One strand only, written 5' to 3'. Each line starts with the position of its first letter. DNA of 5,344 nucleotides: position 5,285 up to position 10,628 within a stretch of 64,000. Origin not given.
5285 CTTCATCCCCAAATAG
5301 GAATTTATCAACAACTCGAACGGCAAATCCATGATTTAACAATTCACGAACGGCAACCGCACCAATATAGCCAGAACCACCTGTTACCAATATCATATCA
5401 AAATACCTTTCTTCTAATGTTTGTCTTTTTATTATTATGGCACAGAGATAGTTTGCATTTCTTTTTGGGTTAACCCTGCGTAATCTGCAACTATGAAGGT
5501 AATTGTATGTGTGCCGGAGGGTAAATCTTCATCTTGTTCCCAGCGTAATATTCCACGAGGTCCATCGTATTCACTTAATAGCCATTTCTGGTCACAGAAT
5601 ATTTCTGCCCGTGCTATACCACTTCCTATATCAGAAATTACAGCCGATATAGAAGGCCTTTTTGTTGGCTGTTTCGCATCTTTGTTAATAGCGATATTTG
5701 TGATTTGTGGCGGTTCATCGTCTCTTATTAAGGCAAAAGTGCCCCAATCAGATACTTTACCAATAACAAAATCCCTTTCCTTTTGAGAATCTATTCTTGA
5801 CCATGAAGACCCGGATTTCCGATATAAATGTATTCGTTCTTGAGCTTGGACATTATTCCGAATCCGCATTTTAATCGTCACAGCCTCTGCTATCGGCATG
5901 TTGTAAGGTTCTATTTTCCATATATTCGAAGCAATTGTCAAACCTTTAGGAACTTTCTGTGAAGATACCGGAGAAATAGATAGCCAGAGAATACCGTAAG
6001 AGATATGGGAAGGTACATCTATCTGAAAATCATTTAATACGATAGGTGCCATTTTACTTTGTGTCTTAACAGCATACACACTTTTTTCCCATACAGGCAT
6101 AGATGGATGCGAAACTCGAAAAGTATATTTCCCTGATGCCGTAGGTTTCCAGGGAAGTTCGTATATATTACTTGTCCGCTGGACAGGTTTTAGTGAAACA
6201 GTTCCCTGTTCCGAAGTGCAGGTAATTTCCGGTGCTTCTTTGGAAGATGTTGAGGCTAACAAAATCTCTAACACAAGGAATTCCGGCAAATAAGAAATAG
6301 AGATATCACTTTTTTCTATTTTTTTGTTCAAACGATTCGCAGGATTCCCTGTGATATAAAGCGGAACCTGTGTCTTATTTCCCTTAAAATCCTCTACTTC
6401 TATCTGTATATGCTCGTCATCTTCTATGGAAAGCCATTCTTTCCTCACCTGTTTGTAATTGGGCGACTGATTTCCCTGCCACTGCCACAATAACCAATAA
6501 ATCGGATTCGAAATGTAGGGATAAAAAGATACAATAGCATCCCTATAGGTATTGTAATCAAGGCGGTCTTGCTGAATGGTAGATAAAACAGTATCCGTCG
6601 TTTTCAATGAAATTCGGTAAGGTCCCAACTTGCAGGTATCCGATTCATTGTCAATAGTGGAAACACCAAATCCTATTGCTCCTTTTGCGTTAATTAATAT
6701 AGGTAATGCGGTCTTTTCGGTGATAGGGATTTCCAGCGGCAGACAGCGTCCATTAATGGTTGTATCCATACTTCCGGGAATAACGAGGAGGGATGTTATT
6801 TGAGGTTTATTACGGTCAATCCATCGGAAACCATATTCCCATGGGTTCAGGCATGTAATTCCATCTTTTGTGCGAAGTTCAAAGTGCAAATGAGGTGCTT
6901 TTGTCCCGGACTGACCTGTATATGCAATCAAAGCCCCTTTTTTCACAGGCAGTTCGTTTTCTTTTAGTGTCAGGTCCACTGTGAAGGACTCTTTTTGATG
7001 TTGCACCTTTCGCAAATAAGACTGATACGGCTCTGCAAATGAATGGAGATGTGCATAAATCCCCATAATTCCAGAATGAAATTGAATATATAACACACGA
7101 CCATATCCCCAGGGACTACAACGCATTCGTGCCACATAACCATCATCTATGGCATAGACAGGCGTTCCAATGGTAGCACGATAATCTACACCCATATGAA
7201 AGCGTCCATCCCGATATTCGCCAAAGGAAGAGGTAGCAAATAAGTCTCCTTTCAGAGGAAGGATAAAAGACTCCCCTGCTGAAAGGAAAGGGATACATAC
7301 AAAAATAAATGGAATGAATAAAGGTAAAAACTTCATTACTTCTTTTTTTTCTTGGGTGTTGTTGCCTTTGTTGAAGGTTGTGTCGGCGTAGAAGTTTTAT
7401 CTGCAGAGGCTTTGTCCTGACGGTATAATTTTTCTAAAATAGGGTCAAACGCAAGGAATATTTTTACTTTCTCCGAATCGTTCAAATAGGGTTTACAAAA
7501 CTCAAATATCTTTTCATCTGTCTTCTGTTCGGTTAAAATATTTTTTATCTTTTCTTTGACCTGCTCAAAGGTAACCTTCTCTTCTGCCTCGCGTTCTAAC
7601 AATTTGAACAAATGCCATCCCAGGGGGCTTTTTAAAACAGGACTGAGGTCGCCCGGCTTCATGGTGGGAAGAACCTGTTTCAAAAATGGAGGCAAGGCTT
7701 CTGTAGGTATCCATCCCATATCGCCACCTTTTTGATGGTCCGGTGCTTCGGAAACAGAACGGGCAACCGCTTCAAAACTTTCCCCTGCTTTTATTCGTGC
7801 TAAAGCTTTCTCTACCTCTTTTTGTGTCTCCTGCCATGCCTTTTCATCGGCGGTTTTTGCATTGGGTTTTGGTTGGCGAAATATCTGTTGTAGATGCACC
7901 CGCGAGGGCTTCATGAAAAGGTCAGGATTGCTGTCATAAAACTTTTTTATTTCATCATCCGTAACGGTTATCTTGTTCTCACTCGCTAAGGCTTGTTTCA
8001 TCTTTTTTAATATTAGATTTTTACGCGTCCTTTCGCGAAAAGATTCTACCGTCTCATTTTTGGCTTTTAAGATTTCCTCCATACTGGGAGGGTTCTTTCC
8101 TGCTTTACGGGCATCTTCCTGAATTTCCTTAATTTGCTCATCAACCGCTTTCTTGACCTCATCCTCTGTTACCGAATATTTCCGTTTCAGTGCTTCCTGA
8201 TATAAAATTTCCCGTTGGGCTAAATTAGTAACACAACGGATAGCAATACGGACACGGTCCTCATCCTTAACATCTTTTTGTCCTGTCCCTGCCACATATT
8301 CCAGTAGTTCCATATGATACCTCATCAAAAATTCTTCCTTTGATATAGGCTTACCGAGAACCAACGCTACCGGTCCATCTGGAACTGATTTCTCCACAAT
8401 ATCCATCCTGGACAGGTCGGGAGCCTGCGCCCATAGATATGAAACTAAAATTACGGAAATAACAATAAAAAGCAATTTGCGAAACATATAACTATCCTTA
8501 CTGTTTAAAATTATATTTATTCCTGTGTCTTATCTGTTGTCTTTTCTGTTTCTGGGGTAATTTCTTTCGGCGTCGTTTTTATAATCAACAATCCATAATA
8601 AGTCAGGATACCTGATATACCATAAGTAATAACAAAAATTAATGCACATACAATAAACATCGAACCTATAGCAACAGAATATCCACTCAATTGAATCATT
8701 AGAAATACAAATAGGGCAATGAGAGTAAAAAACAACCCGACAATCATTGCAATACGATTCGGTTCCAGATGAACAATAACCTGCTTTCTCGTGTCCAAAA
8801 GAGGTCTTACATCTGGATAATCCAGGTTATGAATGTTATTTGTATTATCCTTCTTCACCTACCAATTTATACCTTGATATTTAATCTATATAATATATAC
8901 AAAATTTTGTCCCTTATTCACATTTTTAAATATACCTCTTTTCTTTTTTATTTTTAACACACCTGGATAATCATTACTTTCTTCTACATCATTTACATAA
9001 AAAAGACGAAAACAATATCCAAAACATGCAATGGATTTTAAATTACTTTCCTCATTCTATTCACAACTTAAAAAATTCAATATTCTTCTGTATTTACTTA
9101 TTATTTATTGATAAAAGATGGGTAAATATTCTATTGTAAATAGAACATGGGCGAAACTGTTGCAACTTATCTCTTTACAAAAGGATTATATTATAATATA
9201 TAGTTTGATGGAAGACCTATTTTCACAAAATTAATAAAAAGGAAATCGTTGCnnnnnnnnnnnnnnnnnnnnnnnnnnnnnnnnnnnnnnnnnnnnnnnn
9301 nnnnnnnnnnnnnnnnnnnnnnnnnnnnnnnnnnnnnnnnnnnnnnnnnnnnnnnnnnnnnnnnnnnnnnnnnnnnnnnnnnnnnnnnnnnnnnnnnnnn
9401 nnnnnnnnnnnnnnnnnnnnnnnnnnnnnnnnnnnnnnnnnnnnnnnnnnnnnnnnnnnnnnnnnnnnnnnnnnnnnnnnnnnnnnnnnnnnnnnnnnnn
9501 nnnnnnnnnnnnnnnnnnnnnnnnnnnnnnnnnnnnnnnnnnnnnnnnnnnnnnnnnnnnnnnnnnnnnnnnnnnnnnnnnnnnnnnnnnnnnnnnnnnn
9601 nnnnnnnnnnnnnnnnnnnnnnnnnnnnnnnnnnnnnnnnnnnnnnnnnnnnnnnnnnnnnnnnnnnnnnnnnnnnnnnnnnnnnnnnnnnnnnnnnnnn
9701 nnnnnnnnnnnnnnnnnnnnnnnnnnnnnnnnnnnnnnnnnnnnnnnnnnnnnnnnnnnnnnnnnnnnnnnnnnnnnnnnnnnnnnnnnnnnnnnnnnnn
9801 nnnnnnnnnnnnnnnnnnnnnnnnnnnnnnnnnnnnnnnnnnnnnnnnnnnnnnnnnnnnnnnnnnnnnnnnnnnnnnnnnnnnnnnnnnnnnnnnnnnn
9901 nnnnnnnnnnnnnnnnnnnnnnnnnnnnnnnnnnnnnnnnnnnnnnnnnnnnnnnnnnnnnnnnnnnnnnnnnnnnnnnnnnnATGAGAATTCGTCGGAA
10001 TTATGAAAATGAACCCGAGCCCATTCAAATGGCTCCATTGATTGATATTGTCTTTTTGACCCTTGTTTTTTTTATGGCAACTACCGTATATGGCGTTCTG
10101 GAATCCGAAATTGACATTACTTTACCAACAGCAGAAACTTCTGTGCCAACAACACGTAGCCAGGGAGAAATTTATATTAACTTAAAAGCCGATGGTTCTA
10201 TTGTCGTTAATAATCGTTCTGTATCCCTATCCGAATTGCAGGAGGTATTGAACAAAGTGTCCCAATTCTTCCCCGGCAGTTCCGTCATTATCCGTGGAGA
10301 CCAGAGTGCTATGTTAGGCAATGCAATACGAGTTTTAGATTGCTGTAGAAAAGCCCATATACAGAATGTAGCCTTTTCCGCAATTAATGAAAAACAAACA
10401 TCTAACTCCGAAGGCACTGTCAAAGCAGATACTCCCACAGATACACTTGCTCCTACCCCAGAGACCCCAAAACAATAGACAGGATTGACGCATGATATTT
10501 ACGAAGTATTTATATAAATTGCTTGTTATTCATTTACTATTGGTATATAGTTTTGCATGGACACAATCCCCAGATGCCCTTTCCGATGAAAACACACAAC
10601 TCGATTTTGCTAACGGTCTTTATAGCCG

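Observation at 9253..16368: ExbB-ExbD motor operon with a giant TPR protein, a TonB-like anchored VWA-domain protein and a translationally coupled GHMP sugar kinase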

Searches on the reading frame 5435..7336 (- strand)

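Call 6: search_protein_families(library=ncbifam, proteins=[window:5435-7336:-], max_evalue=0.001)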
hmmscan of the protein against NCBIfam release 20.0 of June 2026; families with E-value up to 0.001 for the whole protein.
window:5435-7336:- (633 aa): 8 families
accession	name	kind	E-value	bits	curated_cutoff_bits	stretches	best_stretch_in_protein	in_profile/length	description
NF052530.1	Heli_ShapePgp3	exception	2.6e-12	46.4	300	1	22-155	139-252/270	peptidoglycan metallopeptidase Pgp3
NF052336.1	PdgHdaseHSB100310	equivalog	7.4e-11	42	500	1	20-108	31-117/316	peptidoglycan hydrolase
NF050804.1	CellDivDipMCaul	equivalog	9.5e-08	31.3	900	1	23-101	506-582/634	cell division endopeptidase DipM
NF040883.1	amid_act_ActS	equivalog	2.9e-06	26.7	375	0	48-97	137-186/242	amidase activator ActS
NF053825.1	PdgNdpepShyA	equivalog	0.00019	20.3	700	0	47-99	296-347/425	peptidoglycan DD-endopeptidase ShyA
NF008644.1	PRK11637.1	equivalog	0.00048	19.2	270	0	25-97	265-335/385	murein hydrolase activator EnvC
NF053824.1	PdgNdpepShyC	equivalog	0.00059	18.8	700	0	45-98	294-346/429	peptidoglycan DD-endopeptidase ShyC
NF041208.1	celldiv_DipM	equivalog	0.00082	18.7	740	0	131-165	380-413/419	cell division endopeptidase DipM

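Call 48: search_protein_families(library=pfam, proteins=[window:5435-7336:-], max_evalue=0.00001)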
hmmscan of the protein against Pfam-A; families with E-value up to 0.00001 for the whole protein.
window:5435-7336:- (633 aa): 1 family
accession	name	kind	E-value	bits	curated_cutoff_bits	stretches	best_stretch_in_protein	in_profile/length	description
PF01551.29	Peptidase_M23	-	5.5e-17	62.2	28.7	1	45-101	1-56/96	Peptidase family M23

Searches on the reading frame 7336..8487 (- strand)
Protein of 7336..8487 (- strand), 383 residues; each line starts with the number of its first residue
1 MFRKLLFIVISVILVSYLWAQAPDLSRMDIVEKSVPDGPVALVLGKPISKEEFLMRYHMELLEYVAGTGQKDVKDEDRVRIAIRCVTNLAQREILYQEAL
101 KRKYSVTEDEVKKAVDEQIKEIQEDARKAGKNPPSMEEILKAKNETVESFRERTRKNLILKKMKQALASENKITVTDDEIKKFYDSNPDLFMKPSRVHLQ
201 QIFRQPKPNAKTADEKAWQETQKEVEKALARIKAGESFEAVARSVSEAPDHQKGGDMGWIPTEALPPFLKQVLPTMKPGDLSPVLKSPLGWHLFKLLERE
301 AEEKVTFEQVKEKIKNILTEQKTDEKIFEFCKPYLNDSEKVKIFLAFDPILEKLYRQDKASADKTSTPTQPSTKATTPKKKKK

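Call 6: search_protein_families(library=ncbifam, proteins=[window:7336-8487:-], max_evalue=0.001)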
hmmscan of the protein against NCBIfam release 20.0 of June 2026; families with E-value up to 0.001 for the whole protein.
window:7336-8487:- (383 aa): 8 families
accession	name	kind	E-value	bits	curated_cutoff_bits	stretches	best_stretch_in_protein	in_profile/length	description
NF000809.0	PRK00059.1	equivalog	4.5e-34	118.3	303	1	84-332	88-320/336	peptidylprolyl isomerase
NF008054.0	PRK10788.1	equivalog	1.2e-16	60.6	493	1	166-328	240-387/626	peptidylprolyl isomerase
TIGR02933.1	nifM_nitrog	equivalog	2.2e-15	57.3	168.2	1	95-324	26-245/256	nitrogen fixation protein NifM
NF008038.0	PRK10770.1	equivalog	7.9e-14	51.3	394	1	64-309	51-284/431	peptidylprolyl isomerase SurA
NF002827.0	PRK03002.1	equivalog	3.2e-11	42.8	343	1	93-329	58-253/285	peptidylprolyl isomerase PrsA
NF002846.0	PRK03095.1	equivalog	1.3e-08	34.7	361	1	97-364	59-283/287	peptidylprolyl isomerase PrsA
TIGR02925.1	cis_trans_EpsD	equivalog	8e-05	22.4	108.9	1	143-237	87-178/232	EpsD family peptidyl-prolyl cis-trans isomerase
NF011969.0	PRK15441.1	equivalog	0.00038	20.8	127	1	225-299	18-92/93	peptidylprolyl isomerase PpiC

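Call 48: search_protein_families(library=pfam, proteins=[window:7336-8487:-], max_evalue=0.00001)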
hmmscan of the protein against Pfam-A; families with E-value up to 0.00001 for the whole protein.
window:7336-8487:- (383 aa): 5 families
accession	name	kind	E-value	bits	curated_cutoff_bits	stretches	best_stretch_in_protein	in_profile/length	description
PF13145.12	Rotamase_2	-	6.8e-21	75.7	27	1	175-312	1-121/121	PPIC-type PPIASE domain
PF00639.27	Rotamase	-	3.8e-19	69.9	21.7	1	206-296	6-95/97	PPIC-type PPIASE domain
PF13616.12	Rotamase_3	-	3.3e-14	53.9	22.5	1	196-299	15-115/116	PPIC-type PPIASE domain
PF13624.11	SurA_N_3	-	4.5e-13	49.8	27.2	1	6-163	17-161/162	SurA-like N-terminal domain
PF13623.11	SurA_N_2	-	2.7e-12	47.2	28.5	1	5-123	11-126/145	SurA-like N-terminal domain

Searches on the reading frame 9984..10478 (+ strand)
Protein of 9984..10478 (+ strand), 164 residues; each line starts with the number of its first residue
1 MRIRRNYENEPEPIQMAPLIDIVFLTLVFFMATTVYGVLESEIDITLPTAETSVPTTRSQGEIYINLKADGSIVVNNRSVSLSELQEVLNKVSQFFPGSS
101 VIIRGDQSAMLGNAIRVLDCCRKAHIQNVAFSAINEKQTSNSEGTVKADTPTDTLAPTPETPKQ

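Call 4: search_protein_families(library=pfam, proteins=[window:9984-10478:+], max_evalue=0.01)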
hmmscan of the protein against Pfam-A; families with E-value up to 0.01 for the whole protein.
window:9984-10478:+ (164 aa): 1 family
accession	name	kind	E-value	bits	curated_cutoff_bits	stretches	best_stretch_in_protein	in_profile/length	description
PF02472.21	ExbD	-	7.2e-25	88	25.4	1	12-132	6-124/128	Biopolymer transport protein ExbD/TolR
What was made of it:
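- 9984..10478 (+): ExbD/TolR-type subunit (164 aa), present as a single copy. PF02472 7.2e-25 (call 4).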

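Call 6: search_protein_families(library=ncbifam, proteins=[window:9984-10478:+], max_evalue=0.001)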
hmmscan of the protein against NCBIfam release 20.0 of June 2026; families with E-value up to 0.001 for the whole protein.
window:9984-10478:+ (164 aa): 5 families
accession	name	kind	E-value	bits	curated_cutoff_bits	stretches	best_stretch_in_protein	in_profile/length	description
TIGR02801.1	tolR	equivalog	1.3e-14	54.9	127.3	1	14-131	5-126/129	protein TolR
TIGR02803.1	ExbD_1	equivalog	4.5e-13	49.4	152.95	1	14-131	4-118/122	TonB system transport protein ExbD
NF008429.0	PRK11267.1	equivalog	1.5e-12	47.7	216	1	9-130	13-131/141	TonB system transport protein ExbD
TIGR02804.1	ExbD_2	equivalog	3.5e-10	40.3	123.45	1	12-131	2-117/121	TonB system transport protein ExbD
NF008248.0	PRK11024.1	equivalog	0.00053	20.1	162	1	12-130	14-136/142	colicin uptake protein TolR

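Call 57: search_solved_structures(query=window:9984-10478:+, max_evalue=0.001, show_alignments=2)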
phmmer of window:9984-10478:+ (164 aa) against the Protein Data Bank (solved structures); distinct sequences matched with E-value up to 0.001: 6.
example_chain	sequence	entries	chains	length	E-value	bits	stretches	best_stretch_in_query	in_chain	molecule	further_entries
6tyi_Y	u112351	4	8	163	3.6e-10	43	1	9-129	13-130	Biopolymer transport protein ExbD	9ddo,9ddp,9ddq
7ajq_F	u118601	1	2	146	6.4e-10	42.2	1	10-129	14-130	Biopolymer transport protein ExbD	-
2pfu_A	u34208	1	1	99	1.7e-05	27.8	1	43-127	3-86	Biopolymer transport exbD protein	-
8pek_A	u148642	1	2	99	3.4e-05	26.8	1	43-129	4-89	Biopolymer transport protein ExbD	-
9ddm_Y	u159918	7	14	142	0.00053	23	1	12-130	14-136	Tol-Pal system protein TolR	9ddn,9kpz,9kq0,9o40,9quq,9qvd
9k49_F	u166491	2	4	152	0.00061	22.8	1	12-130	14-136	Tol-Pal system protein TolR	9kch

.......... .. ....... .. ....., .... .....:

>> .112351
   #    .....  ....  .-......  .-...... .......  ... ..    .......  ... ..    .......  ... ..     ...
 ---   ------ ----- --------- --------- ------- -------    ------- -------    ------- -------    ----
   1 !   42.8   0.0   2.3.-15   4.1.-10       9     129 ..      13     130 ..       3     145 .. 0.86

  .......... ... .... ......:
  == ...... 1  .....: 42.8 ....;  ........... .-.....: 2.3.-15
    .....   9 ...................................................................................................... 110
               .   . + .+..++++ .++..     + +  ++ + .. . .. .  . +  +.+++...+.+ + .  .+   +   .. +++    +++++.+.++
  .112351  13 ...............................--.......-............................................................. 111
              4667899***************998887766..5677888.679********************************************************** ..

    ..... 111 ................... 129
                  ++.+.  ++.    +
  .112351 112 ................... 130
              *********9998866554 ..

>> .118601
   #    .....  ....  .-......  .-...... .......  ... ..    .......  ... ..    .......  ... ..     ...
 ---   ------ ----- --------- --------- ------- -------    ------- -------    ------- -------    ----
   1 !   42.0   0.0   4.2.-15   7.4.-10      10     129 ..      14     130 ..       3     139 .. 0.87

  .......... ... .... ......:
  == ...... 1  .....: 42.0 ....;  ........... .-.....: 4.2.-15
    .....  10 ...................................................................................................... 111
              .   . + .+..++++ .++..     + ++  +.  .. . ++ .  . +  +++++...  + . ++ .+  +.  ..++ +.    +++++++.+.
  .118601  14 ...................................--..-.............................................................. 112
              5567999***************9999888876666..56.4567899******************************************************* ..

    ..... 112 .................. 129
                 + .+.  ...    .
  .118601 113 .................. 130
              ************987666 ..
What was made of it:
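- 9984..10478 (+): D21 in 'PLIDIVF' aligns with E. coli ExbD D25 (call 57).
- On TolQ-only trans-pore-helix vWA proteins (msaf138, family 2): ExbD is present with D21 (calls 4, 57).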

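Call 81: search_protein_families(library=padloc, proteins=[window:9984-10478:+], max_evalue=0.001)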
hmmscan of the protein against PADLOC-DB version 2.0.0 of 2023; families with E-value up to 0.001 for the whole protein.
window:9984-10478:+ (164 aa): 0 families
